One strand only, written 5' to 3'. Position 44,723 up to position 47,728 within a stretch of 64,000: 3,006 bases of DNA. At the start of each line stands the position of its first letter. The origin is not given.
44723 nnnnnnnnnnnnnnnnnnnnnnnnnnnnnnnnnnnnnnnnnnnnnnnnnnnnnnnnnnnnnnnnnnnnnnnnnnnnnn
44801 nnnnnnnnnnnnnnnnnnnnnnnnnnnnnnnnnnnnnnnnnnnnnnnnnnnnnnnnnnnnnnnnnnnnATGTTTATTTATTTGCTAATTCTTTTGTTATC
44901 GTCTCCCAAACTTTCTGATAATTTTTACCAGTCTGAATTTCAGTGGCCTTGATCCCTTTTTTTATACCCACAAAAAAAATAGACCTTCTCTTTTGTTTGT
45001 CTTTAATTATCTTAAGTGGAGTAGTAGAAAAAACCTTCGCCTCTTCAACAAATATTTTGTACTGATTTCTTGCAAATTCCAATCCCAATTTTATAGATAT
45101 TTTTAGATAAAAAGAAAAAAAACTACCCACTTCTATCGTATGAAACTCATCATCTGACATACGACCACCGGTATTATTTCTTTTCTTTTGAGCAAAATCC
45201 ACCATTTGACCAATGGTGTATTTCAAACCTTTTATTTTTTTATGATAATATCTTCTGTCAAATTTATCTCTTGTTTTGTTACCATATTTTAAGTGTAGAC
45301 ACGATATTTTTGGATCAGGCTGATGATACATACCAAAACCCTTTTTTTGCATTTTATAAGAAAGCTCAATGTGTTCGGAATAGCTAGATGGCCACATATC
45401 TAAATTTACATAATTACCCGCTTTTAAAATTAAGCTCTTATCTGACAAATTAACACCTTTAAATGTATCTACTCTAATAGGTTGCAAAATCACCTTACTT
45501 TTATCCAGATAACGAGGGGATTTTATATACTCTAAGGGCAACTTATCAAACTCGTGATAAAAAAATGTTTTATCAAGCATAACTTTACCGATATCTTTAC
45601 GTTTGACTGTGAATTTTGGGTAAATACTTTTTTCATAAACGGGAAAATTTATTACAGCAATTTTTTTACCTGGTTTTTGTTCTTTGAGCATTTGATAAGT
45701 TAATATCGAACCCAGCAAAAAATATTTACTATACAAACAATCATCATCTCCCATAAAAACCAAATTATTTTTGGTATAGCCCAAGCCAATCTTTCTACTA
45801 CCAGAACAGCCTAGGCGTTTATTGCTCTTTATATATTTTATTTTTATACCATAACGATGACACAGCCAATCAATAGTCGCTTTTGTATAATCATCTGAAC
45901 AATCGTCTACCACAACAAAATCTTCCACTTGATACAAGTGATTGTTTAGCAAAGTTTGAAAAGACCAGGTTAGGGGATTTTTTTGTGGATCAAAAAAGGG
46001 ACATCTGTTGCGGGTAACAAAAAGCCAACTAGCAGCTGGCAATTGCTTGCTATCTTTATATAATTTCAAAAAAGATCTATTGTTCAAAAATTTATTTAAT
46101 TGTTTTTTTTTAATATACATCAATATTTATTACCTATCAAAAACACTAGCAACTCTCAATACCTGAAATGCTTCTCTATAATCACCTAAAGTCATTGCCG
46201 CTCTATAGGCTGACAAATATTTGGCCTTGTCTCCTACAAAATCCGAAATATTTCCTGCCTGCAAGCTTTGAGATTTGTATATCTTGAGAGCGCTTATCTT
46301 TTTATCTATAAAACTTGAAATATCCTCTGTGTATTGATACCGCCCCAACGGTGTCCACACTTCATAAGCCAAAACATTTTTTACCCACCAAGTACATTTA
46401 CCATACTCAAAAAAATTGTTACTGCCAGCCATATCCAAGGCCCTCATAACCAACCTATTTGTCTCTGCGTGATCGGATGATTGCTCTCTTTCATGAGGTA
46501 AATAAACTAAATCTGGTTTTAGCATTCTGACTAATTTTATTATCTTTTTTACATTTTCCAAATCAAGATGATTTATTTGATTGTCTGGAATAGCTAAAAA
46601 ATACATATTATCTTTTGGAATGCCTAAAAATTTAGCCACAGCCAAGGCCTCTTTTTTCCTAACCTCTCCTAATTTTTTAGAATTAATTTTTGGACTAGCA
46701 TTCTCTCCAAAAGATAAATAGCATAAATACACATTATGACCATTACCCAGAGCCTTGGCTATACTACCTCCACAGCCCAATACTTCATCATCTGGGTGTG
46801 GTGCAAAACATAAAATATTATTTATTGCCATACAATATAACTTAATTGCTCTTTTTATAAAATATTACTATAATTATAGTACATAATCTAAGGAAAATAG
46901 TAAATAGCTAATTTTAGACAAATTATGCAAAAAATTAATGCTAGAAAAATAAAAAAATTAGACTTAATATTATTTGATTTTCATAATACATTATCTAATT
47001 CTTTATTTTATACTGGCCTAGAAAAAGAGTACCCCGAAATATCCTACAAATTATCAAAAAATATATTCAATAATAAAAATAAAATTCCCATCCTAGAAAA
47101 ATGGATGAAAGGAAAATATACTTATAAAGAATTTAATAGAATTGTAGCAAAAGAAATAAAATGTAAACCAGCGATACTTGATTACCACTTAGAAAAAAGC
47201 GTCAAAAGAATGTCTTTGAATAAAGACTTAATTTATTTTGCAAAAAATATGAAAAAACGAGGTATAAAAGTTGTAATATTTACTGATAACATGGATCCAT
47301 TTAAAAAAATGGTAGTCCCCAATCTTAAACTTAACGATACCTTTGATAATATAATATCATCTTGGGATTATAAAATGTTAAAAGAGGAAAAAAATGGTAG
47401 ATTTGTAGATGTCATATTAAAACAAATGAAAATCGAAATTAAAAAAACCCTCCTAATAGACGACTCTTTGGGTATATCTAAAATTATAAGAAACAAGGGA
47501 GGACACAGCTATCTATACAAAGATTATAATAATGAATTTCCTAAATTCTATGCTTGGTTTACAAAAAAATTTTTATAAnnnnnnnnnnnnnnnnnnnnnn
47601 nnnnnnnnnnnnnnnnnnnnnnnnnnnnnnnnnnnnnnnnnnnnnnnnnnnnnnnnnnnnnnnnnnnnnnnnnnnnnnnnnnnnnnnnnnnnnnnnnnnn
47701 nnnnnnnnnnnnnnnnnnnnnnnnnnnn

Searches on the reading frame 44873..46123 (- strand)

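Call 100: search_protein_families(library=pfam, proteins=[window:44873-46123:-], max_evalue=0.0001)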
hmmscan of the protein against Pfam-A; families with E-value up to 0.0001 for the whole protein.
window:44873-46123:- (416 aa): 1 family
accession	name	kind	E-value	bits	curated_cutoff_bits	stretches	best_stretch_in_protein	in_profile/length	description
PF00535.33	Glycos_transf_2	-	8.3e-12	45.8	23.3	1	54-172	16-127/168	Glycosyl transferase family 2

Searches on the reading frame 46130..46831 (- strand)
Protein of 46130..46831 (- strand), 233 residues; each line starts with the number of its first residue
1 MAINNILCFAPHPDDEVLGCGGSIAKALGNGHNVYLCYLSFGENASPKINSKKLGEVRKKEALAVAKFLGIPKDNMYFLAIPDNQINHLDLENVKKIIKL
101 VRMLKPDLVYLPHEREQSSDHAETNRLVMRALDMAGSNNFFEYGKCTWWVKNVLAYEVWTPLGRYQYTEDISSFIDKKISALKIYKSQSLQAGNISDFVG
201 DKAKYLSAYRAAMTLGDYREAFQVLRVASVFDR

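Call 100: search_protein_families(library=pfam, proteins=[window:46130-46831:-], max_evalue=0.0001)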
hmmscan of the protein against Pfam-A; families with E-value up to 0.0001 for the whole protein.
window:46130-46831:- (233 aa): 1 family
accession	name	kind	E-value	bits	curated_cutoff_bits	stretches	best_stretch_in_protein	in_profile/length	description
PF02585.22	PIG-L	-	2.8e-31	109.1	28.2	1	7-131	1-128/129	GlcNAc-PI de-N-acetylase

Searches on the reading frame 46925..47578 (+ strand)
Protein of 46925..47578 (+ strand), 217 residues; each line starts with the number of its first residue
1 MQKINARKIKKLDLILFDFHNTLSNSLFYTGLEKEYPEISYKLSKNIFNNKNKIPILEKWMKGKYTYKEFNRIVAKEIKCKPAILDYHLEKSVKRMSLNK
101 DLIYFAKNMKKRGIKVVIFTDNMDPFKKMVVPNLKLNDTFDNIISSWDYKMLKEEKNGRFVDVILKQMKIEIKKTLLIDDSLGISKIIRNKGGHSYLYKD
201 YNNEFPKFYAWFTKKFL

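Call 100: search_protein_families(library=pfam, proteins=[window:46925-47578:+], max_evalue=0.0001)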
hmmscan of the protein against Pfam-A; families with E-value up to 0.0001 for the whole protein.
window:46925-47578:+ (217 aa): 2 families
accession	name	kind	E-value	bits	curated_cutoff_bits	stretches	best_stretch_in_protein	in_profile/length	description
PF00702.32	Hydrolase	-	5.8e-09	37.1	26.4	1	13-182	2-181/191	haloacid dehalogenase-like hydrolase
PF13419.12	HAD_2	-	2e-05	25.2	23.8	1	15-181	1-161/178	Haloacid dehalogenase-like hydrolase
